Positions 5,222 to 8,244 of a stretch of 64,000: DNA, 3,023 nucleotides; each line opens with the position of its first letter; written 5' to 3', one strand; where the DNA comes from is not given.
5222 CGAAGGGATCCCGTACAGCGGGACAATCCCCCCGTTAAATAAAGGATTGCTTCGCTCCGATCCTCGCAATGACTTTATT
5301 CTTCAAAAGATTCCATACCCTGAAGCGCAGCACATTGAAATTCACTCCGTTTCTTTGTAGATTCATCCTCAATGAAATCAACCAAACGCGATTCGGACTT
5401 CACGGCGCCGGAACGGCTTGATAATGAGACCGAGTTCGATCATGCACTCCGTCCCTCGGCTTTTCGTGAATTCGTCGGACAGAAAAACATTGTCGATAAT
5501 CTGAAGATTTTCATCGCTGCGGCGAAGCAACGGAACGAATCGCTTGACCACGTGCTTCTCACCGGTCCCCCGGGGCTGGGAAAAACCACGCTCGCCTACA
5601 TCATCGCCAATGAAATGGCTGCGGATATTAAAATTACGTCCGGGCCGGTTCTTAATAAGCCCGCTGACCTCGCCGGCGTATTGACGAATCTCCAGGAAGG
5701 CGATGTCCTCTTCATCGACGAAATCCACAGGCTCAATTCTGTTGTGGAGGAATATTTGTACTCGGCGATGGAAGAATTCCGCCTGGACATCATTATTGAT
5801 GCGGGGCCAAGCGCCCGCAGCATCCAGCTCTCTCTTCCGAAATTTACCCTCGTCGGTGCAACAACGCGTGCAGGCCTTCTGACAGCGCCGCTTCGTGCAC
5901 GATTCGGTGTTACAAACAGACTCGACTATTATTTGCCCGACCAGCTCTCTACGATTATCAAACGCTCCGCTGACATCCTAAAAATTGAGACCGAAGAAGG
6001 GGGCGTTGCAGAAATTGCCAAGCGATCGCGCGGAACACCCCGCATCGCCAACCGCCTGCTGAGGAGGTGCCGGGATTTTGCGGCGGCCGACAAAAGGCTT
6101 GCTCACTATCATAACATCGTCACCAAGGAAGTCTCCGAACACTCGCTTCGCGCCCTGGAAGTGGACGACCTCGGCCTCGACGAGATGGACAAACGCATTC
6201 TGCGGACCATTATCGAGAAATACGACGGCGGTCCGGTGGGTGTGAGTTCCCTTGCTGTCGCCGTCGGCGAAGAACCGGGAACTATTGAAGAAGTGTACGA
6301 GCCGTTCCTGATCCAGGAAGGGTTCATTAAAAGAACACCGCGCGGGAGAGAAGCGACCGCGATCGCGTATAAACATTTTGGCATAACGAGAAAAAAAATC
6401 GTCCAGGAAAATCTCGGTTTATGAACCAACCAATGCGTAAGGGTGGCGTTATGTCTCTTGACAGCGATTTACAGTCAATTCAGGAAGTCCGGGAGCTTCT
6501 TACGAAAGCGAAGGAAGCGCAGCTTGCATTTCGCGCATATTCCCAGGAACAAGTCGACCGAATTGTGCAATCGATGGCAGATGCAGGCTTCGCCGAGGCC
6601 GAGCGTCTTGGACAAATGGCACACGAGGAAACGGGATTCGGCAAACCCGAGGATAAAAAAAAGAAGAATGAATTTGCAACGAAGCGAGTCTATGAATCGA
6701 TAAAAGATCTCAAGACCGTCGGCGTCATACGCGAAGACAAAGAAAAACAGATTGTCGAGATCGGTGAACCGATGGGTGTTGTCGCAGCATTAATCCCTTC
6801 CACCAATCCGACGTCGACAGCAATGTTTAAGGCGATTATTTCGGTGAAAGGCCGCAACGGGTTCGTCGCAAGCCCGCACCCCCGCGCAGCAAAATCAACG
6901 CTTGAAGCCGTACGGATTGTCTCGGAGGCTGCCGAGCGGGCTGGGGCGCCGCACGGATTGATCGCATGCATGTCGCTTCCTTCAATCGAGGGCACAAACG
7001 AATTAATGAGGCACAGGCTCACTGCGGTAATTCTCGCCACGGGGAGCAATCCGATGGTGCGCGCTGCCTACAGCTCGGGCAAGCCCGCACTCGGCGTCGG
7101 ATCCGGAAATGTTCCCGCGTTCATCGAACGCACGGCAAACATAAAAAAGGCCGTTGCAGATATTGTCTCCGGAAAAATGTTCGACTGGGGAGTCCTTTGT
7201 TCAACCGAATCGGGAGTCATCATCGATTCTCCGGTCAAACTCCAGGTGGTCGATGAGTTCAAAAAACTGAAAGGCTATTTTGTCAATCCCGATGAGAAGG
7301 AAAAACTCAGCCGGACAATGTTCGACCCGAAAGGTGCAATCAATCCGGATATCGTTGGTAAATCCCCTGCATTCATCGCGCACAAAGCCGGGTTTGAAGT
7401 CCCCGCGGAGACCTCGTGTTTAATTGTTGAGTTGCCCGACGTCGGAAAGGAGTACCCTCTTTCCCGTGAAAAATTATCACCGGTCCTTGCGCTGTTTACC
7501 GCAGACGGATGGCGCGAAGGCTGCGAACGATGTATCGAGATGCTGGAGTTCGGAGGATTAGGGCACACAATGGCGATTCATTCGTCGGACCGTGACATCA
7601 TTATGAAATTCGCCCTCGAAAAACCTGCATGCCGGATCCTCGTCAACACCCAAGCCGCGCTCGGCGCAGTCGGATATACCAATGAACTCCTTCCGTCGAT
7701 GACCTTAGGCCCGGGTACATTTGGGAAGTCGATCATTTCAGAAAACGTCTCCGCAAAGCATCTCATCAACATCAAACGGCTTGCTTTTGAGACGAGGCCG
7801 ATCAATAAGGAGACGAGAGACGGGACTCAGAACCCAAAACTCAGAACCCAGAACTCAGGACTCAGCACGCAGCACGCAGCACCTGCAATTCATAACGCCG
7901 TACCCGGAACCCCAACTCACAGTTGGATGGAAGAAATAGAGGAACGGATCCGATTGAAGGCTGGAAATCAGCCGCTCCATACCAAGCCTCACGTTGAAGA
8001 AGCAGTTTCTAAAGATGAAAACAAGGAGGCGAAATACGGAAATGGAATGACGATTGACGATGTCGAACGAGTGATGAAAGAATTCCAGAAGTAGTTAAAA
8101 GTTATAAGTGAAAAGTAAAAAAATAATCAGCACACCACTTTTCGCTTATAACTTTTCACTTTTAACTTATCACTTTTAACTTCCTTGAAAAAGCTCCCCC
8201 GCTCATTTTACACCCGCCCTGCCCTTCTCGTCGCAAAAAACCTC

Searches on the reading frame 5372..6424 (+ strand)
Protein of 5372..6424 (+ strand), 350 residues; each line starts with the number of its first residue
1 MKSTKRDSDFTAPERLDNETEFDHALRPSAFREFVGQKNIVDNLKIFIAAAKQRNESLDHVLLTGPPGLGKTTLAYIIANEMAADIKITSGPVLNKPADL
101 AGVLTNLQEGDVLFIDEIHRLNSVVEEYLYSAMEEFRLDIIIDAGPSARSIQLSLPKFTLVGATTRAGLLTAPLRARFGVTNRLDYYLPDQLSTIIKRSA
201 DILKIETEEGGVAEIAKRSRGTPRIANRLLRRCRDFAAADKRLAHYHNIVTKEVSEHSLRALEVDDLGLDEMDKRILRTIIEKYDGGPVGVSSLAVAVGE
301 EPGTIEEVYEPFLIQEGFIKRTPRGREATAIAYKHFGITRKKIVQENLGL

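Call 16: find_encoding_contigs(protein=window:5372-6424:+, flank=10000, max_places=6)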
Protein window:5372-6424:+ (350 aa): 2 contigs read that carry it; 2 places shown.
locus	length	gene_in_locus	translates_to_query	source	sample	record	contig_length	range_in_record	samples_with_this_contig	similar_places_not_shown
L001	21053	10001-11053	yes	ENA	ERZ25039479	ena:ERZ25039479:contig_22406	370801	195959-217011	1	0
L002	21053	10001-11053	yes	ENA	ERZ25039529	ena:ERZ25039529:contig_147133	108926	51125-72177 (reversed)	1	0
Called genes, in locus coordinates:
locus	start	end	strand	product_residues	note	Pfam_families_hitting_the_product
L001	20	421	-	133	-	PF00254:FKBP_C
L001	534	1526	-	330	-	PF03405:FA_desaturase_2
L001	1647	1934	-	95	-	PF00216:Bac_DNA_binding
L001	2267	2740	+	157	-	-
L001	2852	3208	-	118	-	-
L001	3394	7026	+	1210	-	PF07719:TPR_2 (faint), PF12895:ANAPC3 (faint), PF13174:TPR_6 (faint), PF13181:TPR_8 (faint), PF13424:TPR_12 (faint), PF13428:TPR_14 (faint), PF13432:TPR_16 (weak), PF09976:TPR_21, +10 more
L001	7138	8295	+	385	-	-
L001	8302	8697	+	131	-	PF05635:23S_rRNA_IVP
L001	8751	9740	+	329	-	PF01018:GTP1_OBG, PF01926:MMR_HSR1, PF02421:FeoB_N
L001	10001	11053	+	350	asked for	PF06068:TIP49 (faint), PF05496:RuvB_N, PF14532:Sigma54_activ_2 (faint), PF20720:nSTAND3 (weak), PF00004:AAA, PF07728:AAA_5 (weak), PF17864:AAA_lid_4, PF05491:WHD_RuvB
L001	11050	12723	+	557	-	PF00171:Aldedh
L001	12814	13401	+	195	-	PF02245:Pur_DNA_glyco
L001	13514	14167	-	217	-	-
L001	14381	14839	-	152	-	-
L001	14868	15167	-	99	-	PF13601:HTH_34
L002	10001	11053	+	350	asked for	PF06068:TIP49 (faint), PF05496:RuvB_N, PF14532:Sigma54_activ_2 (faint), PF20720:nSTAND3 (weak), PF00004:AAA, PF07728:AAA_5 (weak), PF17864:AAA_lid_4, PF05491:WHD_RuvB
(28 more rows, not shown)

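Call 17: search_protein_families(library=ncbifam, proteins=[window:5372-6424:+])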
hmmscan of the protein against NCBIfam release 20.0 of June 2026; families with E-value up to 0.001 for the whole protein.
window:5372-6424:+ (350 aa): 53 families (the best 25 are shown)
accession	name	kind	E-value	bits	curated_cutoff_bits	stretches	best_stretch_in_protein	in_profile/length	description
NF000868.0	PRK00080.1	equivalog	9.1e-149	494.8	282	1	17-340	10-328/330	Holliday junction branch migration DNA helicase RuvB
TIGR00635.1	ruvB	equivalog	2.9e-136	453.4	299.05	1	30-337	2-304/305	Holliday junction branch migration DNA helicase RuvB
NF009883.0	PRK13341.1-4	equivalog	1.2e-12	46.6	668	1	18-135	17-138/729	AAA family ATPase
NF009881.0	PRK13341.1-2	equivalog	1.9e-11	42.6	651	1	22-134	18-134/736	AAA family ATPase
TIGR02903.1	spore_lon_C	equivalog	1.6e-10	40.1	678.8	1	23-82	145-199/615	Lon family ATP-dependent protease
NF009882.0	PRK13341.1-3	equivalog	1.7e-10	39.6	1197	1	14-141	12-143/734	AAA family ATPase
TIGR02397.1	dnaX_nterm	equivalog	9e-10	38.3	250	1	25-84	7-62/355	DNA polymerase III subunit gamma/tau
TIGR02902.1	spore_lonB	equivalog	9.7e-10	37.7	723.3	1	26-81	59-109/531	ATP-dependent protease LonB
NF001679.0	PRK00440.1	equivalog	1.1e-09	37.8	303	1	26-84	12-65/322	replication factor C small subunit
NF003230.0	PRK04195.1-6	equivalog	3.3e-09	35.9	441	1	26-86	8-67/494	replication factor C large subunit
NF003233.0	PRK04195.2-3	equivalog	3.8e-08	32.6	471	1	26-88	7-68/504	replication factor C large subunit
NF009880.0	PRK13341.1-1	equivalog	6.9e-08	31.3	891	1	21-224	7-194/599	AAA family ATPase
NF003229.0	PRK04195.1-5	equivalog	1.2e-07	30.8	280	1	27-84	12-70/413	replication factor C large subunit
NF003226.0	PRK04195.1-1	equivalog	4.2e-06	26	588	1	26-83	8-65/405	replication factor C large subunit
NF003231.0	PRK04195.2-1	equivalog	4.2e-06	25.8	442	1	20-85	5-70/517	replication factor C large subunit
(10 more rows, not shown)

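Call 58: find_homologous_proteins(query=window:5372-6424:+, max_evalue=1e-100)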
Query window:5372-6424:+ (350 aa): 7975 proteins with E <= 1e-100 among 8000 candidates; the best 120 are listed.
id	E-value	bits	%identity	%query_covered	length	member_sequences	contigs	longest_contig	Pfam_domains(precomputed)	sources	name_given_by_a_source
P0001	6.4e-218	741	97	100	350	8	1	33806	PF06068.20,PF05491.20,PF17864.8,PF00004.36,PF05496.19,PF07728.21,PF20720.4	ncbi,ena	-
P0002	3.7e-216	735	96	99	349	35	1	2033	PF13173.13,PF06068.20,PF05491.20,PF17864.8,PF00004.36,PF05496.19,PF14532.13,PF07728.21,PF20720.4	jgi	jgi:Holliday junction DNA helicase RuvB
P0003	1.0e-215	733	96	99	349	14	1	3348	PF06068.20,PF05491.20,PF17864.8,PF00004.36,PF05496.19,PF14532.13,PF07728.21,PF20720.4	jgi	jgi:holliday junction DNA helicase RuvB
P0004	1.8e-214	729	96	99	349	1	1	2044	PF06068.20,PF05491.20,PF17864.8,PF00004.36,PF05496.19,PF14532.13,PF07728.21,PF20720.4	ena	-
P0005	6.6e-211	717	95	99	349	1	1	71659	PF06068.20,PF05491.20,PF17864.8,PF00004.36,PF05496.19,PF14532.13,PF07728.21,PF20720.4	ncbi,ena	-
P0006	4.5e-209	711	93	99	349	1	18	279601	PF06068.20,PF05491.20,PF17864.8,PF00004.36,PF05496.19,PF07728.21,PF20720.4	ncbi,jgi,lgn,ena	-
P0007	3.6e-206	702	-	-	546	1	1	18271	PF05491.20,PF07726.18,PF17864.8,PF00004.36,PF13401.13,PF05496.19,PF07728.21,PF01078.28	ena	-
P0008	9.8e-202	687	91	99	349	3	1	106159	PF06068.20,PF05491.20,PF17864.8,PF00004.36,PF05496.19,PF14532.13,PF07728.21,PF20720.4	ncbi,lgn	ncbi:MAG: Holliday junction branch migration DNA helicase RuvB [Bacteroidota bacterium]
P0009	3.5e-196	669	88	99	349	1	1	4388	PF06068.20,PF05491.20,PF17864.8,PF00004.36,PF05496.19,PF14532.13,PF07728.21,PF20720.4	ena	-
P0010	1.2e-194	664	87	99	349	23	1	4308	PF06068.20,PF05491.20,PF17864.8,PF00004.36,PF05496.19,PF14532.13,PF07728.21,PF20720.4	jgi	jgi:Holliday junction DNA helicase RuvB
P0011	2.3e-194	663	87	99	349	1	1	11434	PF06068.20,PF05491.20,PF17864.8,PF00004.36,PF05496.19,PF14532.13,PF07728.21,PF20720.4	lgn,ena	-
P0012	1.9e-193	660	87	99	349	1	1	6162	PF06068.20,PF05491.20,PF17864.8,PF00004.36,PF05496.19,PF14532.13,PF07728.21,PF20720.4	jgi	jgi:Holliday junction DNA helicase RuvB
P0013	4.2e-192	656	85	99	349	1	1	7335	PF06068.20,PF05491.20,PF17864.8,PF00004.36,PF05496.19,PF14532.13,PF07728.21,PF20720.4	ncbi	-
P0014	4.9e-192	655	86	99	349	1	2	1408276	PF06068.20,PF05491.20,PF17864.8,PF00004.36,PF05496.19,PF14532.13,PF07728.21,PF20720.4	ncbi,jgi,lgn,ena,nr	ncbi:MAG TPA: Holliday junction branch migration DNA helicase RuvB [Bacteroidota bacterium]|nr:Holli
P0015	5.8e-192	655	85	99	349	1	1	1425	PF06068.20,PF05491.20,PF17864.8,PF00004.36,PF05496.19,PF14532.13,PF07728.21,PF20720.4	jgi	jgi:Holliday junction DNA helicase RuvB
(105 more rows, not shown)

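Call 59: find_encoding_contigs(protein=P0001, flank=10000, max_places=3)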
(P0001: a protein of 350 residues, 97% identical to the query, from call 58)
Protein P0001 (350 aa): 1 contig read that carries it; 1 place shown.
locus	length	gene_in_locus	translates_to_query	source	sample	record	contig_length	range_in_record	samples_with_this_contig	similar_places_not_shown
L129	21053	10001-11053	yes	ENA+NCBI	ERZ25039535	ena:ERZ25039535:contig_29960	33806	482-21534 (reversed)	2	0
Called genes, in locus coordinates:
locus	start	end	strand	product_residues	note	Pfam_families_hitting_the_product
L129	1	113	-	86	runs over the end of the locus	PF13187:Fer4_9 (faint), PF00037:Fer4 (weak), PF13237:Fer4_10 (weak), PF14697:Fer4_21, PF12838:Fer4_7 (weak), PF12797:Fer4_2 (weak), PF00037:Fer4 (weak), PF12837:Fer4_6 (weak), +2 more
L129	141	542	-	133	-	PF00254:FKBP_C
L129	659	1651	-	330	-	PF03405:FA_desaturase_2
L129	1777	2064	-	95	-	PF00216:Bac_DNA_binding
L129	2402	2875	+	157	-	-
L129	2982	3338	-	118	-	-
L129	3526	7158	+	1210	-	PF07719:TPR_2 (faint), PF10602:RPN7 (faint), PF12895:ANAPC3 (faint), PF13174:TPR_6 (faint), PF13181:TPR_8 (faint), PF13424:TPR_12 (faint), PF09976:TPR_21 (weak), PF13432:TPR_16 (weak), +9 more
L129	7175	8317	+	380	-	-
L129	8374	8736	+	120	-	PF05635:23S_rRNA_IVP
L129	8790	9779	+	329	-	PF01018:GTP1_OBG, PF01926:MMR_HSR1, PF02421:FeoB_N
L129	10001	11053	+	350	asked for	PF06068:TIP49 (faint), PF05496:RuvB_N, PF20720:nSTAND3 (weak), PF00004:AAA, PF07728:AAA_5 (weak), PF17864:AAA_lid_4, PF05491:WHD_RuvB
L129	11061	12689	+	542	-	PF00171:Aldedh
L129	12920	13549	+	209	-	PF02245:Pur_DNA_glyco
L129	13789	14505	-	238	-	-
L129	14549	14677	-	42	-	-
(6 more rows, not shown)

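Call 60: find_encoding_contigs(protein=P0005, flank=10000, max_places=3)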
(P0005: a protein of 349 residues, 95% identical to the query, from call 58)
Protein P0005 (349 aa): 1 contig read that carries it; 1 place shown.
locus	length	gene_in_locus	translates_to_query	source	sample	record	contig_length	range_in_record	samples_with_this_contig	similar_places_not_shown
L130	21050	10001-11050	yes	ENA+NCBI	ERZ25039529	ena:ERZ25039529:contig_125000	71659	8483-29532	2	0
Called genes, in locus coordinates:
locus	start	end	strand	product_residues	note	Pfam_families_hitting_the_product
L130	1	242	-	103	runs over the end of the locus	PF00254:FKBP_C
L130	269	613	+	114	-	-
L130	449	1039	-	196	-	PF03405:FA_desaturase_2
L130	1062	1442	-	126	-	PF03405:FA_desaturase_2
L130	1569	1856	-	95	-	PF00216:Bac_DNA_binding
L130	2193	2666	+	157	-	-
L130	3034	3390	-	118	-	-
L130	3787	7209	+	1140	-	PF00515:TPR_1 (faint), PF07719:TPR_2 (faint), PF09976:TPR_21 (weak), PF13174:TPR_6 (faint), PF13176:TPR_7 (faint), PF13181:TPR_8 (faint), PF13374:TPR_10 (faint), PF13432:TPR_16 (weak), +12 more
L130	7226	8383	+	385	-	-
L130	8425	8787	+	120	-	PF05635:23S_rRNA_IVP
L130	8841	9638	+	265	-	PF01018:GTP1_OBG, PF01926:MMR_HSR1, PF02421:FeoB_N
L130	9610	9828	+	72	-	-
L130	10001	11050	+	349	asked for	PF06068:TIP49 (faint), PF05496:RuvB_N, PF14532:Sigma54_activ_2 (faint), PF20720:nSTAND3 (weak), PF00004:AAA, PF07728:AAA_5 (weak), PF17864:AAA_lid_4, PF05491:WHD_RuvB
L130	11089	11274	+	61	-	-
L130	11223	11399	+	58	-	-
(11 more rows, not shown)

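Call 61: find_encoding_contigs(protein=P0006, flank=10000, max_places=3)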
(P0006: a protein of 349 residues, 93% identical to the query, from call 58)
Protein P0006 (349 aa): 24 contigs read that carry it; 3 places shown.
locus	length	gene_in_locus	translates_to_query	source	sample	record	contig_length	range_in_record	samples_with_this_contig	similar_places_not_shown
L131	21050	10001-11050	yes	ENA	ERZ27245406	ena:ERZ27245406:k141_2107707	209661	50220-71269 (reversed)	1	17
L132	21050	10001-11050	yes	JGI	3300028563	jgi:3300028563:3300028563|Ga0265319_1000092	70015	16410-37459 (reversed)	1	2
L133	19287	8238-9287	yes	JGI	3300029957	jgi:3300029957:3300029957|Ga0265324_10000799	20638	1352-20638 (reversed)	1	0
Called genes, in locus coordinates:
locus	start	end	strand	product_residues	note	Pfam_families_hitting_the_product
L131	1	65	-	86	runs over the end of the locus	PF13187:Fer4_9 (faint), PF00037:Fer4 (weak), PF13237:Fer4_10, PF14697:Fer4_21, PF12838:Fer4_7 (weak), PF12797:Fer4_2 (weak), PF00037:Fer4 (weak), PF12837:Fer4_6 (weak), +2 more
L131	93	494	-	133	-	PF00254:FKBP_C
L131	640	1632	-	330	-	PF03405:FA_desaturase_2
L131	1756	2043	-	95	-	PF00216:Bac_DNA_binding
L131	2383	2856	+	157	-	-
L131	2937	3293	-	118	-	-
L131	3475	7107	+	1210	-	PF07719:TPR_2 (faint), PF12895:ANAPC3 (faint), PF13174:TPR_6 (faint), PF13181:TPR_8 (faint), PF13428:TPR_14 (faint), PF13432:TPR_16 (faint), PF13525:YfiO (faint), PF13424:TPR_12 (weak), +11 more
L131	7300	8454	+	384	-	-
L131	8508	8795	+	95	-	PF05635:23S_rRNA_IVP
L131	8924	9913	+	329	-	PF01018:GTP1_OBG, PF01926:MMR_HSR1, PF02421:FeoB_N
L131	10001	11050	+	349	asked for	PF06068:TIP49 (faint), PF05496:RuvB_N, PF20720:nSTAND3 (weak), PF00004:AAA, PF07728:AAA_5 (weak), PF17864:AAA_lid_4, PF05491:WHD_RuvB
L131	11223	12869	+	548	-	PF00171:Aldedh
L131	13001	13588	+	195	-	PF02245:Pur_DNA_glyco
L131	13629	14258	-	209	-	-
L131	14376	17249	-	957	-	PF00005:ABC_tran (faint), PF02463:SMC_N (faint), PF03193:RsgA_GTPase (faint), PF13191:AAA_16 (faint), PF13555:AAA_29 (faint), PF20703:nSTAND1 (faint), PF17760:UvrA_inter, PF17755:UvrA_DNA-bind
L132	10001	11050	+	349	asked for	PF06068:TIP49 (faint), PF05496:RuvB_N, PF20720:nSTAND3 (weak), PF00004:AAA, PF07728:AAA_5 (weak), PF17864:AAA_lid_4, PF05491:WHD_RuvB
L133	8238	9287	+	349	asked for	PF06068:TIP49 (faint), PF05496:RuvB_N, PF20720:nSTAND3 (weak), PF00004:AAA, PF07728:AAA_5 (weak), PF17864:AAA_lid_4, PF05491:WHD_RuvB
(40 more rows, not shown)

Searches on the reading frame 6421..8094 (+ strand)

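Call 17: search_protein_families(library=ncbifam, proteins=[window:6421-8094:+])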
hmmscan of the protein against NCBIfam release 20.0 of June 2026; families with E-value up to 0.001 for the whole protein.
window:6421-8094:+ (557 aa): 27 families (the best 25 are shown)
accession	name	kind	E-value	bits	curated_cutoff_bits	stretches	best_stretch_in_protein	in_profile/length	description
TIGR02518.1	EutH_ACDH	equivalog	3e-185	616.7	620.1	1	14-470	1-457/488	acetaldehyde dehydrogenase (acetylating)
NF010378.0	PRK13805.1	equivalog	4.2e-168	560.9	951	1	16-455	9-450/872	bifunctional acetaldehyde-CoA/alcohol dehydrogenase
NF047625.1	AcylSulfactDhSauS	equivalog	8.9e-103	344.6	600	1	21-457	4-443/464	acylating sulfoacetaldehyde dehydrogenase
NF011927.0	PRK15398.1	subfamily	3.3e-72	243.6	403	1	21-433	36-440/465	aldehyde dehydrogenase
NF040648.1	lactal_redase_Meth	equivalog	4.2e-14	52.4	650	1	19-280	31-294/463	lactaldehyde dehydrogenase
NF042993.1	AlphKGSA_gudD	equivalog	2.1e-13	49.9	770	1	19-281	40-300/481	alpha-ketoglutaric semialdehyde dehydrogenase GucD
TIGR01804.1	BADH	equivalog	2e-12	46.4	668.6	1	22-280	36-296/467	betaine-aldehyde dehydrogenase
NF050084.1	pip_6_carb_DH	equivalog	2.5e-12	46.5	730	1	17-282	15-285/475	L-piperidine-6-carboxylate dehydrogenase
TIGR01780.1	SSADH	subfamily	2.6e-12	46.4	646.35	1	18-281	16-281/448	succinate-semialdehyde dehydrogenase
NF001221.0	PRK00197.1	equivalog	2.4e-11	43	289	1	21-279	5-277/418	glutamate-5-semialdehyde dehydrogenase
NF052305.1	DioxValDhHalo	equivalog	4.1e-09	35.8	750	1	22-279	44-303/483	2,5-dioxovalerate dehydrogenase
NF045736.1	PaDhStyDRhodo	equivalog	8.3e-09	34.5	800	1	114-280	140-306/479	phenylacetaldehyde dehydrogenase StyD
NF008415.0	PRK11241.1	equivalog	7.1e-08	31.5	828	1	21-274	48-303/482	NADP-dependent succinate-semialdehyde dehydrogenase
NF006916.0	PRK09407.1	equivalog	3e-07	29.4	521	1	21-281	56-318/526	succinic semialdehyde dehydrogenase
NF009725.0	PRK13252.1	equivalog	9.8e-07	27.6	593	1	21-280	44-304/488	betaine-aldehyde dehydrogenase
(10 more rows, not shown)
